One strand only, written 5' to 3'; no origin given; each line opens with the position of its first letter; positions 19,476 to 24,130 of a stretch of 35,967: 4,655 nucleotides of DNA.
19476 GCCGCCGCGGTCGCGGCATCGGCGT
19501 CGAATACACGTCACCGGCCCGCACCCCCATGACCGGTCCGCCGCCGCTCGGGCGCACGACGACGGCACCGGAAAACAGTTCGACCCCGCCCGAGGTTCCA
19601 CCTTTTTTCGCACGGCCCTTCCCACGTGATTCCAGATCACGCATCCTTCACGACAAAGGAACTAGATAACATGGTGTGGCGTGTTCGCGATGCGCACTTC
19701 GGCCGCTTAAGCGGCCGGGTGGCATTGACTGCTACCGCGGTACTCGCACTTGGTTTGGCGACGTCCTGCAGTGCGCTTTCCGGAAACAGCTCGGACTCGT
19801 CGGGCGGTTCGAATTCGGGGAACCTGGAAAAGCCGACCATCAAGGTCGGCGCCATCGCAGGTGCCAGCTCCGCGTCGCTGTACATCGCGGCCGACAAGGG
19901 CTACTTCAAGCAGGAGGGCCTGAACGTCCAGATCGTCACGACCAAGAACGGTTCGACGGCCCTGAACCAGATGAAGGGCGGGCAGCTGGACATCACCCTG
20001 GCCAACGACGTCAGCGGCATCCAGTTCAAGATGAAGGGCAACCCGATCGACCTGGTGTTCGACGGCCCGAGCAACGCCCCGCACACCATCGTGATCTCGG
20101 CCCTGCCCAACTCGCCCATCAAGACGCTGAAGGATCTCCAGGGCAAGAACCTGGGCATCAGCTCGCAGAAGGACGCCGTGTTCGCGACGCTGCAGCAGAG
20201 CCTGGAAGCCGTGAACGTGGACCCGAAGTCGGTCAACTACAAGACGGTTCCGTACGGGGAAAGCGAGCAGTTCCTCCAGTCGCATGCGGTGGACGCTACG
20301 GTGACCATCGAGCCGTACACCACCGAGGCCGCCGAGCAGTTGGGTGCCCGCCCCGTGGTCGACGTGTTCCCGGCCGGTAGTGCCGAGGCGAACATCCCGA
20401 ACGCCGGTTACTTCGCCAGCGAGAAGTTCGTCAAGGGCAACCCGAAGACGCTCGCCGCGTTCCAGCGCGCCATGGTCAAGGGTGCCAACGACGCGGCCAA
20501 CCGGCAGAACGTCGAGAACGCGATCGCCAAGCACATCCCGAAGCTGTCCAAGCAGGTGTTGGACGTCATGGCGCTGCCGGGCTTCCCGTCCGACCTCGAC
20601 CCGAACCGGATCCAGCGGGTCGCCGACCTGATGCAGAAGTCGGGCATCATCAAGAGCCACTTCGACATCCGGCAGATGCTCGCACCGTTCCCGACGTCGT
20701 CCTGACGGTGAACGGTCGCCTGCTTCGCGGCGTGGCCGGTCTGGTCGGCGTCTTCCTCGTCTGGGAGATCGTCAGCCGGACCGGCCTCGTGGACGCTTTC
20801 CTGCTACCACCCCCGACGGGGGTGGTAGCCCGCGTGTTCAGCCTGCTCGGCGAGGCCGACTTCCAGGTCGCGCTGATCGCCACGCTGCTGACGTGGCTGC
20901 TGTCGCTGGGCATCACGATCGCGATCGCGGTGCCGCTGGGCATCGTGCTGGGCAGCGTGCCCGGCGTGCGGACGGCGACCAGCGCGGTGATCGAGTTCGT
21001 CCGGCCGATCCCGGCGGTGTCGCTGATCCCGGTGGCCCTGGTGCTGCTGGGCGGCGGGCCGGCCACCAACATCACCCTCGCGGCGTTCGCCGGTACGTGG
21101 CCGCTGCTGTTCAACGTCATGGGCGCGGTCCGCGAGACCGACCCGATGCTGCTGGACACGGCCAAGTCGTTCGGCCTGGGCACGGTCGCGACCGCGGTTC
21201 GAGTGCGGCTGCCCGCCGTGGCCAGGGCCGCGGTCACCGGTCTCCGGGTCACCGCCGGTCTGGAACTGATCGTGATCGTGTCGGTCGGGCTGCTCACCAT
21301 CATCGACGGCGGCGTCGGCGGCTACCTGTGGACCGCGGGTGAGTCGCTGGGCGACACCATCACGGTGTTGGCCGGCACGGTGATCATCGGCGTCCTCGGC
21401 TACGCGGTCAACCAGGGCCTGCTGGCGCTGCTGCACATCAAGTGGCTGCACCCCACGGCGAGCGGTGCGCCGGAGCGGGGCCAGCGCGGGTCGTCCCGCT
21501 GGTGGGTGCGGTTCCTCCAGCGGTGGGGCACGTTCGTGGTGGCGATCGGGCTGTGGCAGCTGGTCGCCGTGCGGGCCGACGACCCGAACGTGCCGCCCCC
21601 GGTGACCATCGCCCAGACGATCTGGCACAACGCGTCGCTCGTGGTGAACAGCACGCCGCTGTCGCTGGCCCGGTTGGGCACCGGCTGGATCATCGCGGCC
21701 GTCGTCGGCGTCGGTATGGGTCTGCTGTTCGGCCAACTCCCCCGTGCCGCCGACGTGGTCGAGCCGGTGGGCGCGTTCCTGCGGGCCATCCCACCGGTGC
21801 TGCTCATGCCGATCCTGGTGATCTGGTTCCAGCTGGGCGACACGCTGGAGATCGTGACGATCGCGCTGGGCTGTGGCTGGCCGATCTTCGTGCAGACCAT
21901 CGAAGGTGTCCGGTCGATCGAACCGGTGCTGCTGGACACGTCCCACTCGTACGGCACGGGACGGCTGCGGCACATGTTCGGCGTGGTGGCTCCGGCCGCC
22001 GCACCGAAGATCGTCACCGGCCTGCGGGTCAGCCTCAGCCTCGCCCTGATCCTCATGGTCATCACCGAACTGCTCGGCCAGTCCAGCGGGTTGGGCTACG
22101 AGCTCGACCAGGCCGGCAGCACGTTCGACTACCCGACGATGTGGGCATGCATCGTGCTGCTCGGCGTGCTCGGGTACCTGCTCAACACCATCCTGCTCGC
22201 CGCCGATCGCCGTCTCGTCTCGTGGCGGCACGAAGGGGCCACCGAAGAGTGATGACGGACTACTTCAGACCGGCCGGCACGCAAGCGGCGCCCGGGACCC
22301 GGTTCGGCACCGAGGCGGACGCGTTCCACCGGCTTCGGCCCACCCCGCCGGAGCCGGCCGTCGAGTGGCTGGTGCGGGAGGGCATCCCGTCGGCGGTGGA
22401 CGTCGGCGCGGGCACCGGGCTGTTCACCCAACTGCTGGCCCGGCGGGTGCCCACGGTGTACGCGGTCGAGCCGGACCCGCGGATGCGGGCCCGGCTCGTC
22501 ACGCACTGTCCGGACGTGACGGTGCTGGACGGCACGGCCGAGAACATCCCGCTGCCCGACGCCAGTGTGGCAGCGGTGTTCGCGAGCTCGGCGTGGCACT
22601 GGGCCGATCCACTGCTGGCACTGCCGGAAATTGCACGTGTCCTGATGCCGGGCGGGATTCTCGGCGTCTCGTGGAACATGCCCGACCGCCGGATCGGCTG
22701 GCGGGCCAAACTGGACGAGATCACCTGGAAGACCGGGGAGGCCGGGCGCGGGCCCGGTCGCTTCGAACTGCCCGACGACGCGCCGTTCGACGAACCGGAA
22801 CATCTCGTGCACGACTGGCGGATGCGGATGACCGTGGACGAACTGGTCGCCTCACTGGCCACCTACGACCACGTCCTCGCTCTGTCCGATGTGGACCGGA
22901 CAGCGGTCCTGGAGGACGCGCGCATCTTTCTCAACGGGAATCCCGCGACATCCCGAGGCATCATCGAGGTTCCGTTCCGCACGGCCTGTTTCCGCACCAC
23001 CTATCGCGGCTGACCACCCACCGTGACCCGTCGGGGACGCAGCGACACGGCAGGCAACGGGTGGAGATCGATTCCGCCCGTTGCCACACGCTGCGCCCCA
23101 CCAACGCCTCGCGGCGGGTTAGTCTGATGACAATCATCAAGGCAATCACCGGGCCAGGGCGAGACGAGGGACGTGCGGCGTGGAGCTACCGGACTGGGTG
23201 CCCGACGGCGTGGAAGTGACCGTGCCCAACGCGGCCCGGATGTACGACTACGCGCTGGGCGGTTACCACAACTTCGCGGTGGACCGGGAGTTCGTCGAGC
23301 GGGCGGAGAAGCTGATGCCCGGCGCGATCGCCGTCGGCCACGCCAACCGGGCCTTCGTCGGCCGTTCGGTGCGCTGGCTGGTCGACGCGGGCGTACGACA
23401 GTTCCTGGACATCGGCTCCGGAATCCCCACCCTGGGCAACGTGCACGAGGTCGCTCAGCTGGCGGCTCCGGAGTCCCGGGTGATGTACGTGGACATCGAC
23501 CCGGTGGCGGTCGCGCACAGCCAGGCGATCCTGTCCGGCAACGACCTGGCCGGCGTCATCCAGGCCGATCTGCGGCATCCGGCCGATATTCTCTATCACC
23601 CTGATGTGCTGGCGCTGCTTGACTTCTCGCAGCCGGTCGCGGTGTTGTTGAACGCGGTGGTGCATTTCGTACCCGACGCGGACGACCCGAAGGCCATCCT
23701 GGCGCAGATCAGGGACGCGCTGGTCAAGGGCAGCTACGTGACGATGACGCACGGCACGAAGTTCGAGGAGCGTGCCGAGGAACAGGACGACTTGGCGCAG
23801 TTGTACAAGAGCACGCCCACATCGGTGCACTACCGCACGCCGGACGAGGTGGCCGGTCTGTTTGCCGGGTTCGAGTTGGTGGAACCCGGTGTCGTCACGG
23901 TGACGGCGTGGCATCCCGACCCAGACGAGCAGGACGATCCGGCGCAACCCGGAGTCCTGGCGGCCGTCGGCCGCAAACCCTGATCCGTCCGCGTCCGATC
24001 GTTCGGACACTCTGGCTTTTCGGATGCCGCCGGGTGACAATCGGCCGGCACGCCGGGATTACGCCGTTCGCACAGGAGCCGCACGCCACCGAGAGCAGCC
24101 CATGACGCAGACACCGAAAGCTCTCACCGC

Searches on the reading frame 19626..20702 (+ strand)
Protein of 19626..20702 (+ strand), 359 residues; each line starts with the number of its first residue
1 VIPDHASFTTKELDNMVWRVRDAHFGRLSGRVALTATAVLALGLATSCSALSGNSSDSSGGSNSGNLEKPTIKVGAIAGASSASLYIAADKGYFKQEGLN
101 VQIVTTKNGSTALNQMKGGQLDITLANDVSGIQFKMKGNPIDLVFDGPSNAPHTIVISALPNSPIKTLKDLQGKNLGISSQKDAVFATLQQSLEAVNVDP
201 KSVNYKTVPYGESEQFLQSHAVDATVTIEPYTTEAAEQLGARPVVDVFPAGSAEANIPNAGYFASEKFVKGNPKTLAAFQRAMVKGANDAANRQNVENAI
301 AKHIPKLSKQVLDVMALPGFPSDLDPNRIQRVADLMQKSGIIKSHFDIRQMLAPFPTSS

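Call 27: search_protein_families(library=pfam, proteins=[window:19626-20702:+], max_evalue=0.0001)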
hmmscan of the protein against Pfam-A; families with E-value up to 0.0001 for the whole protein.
window:19626-20702:+ (359 aa): 4 families
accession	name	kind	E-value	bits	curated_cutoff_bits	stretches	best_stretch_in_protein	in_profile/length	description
PF09084.16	NMT1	-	3.9e-29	102.6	20.5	1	82-293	4-212/216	NMT1/THI5 like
PF13379.11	NMT1_2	-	2.1e-16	60.9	24.7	1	66-302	2-249/252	NMT1-like family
PF12974.12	Phosphonate-bd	-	4.5e-08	33.2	27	1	98-214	28-146/242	ABC transporter, phosphonate, periplasmic substrate-binding protein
PF16868.10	NMT1_3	-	1.4e-05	25.3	27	0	154-252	92-191/289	NMT1-like family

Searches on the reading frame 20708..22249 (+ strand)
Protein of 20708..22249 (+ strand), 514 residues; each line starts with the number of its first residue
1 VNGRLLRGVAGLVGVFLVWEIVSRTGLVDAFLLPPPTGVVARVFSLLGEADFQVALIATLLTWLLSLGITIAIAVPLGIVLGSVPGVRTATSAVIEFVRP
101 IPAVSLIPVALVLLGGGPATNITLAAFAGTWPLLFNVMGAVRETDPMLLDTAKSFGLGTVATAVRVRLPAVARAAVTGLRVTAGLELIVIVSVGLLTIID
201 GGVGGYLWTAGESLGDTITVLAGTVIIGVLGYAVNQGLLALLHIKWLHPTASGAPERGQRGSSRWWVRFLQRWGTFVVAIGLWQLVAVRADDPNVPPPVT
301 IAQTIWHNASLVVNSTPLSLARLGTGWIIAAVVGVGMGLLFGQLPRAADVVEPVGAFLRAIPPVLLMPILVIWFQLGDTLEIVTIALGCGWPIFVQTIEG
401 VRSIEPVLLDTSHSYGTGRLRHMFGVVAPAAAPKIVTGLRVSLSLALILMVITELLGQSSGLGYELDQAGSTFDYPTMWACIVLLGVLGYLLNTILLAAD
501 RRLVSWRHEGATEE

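Call 27: search_protein_families(library=pfam, proteins=[window:20708-22249:+], max_evalue=0.0001)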
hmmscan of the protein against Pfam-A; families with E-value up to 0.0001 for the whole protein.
window:20708-22249:+ (514 aa): 1 family
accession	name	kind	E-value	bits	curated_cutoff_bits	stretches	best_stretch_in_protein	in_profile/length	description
PF00528.27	BPD_transp_1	-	5.5e-32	111.4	26.4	2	334-503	1-182/184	Binding-protein-dependent transport system inner membrane component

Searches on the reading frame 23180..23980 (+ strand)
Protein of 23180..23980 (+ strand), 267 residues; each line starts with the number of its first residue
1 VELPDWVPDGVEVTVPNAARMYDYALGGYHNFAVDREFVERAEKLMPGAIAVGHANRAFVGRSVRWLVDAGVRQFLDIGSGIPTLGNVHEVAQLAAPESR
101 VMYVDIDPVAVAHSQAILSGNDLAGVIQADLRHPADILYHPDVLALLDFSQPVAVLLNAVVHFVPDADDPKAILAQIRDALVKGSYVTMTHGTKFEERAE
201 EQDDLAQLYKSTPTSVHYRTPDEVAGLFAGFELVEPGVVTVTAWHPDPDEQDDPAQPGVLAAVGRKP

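Call 27: search_protein_families(library=pfam, proteins=[window:23180-23980:+], max_evalue=0.0001)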
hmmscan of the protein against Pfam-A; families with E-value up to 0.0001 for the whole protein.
window:23180-23980:+ (267 aa): 1 family
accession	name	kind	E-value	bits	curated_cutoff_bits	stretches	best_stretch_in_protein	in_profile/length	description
PF04672.18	Methyltransf_19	-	1.4e-90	303.9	26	1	7-267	4-268/268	S-adenosyl methyltransferase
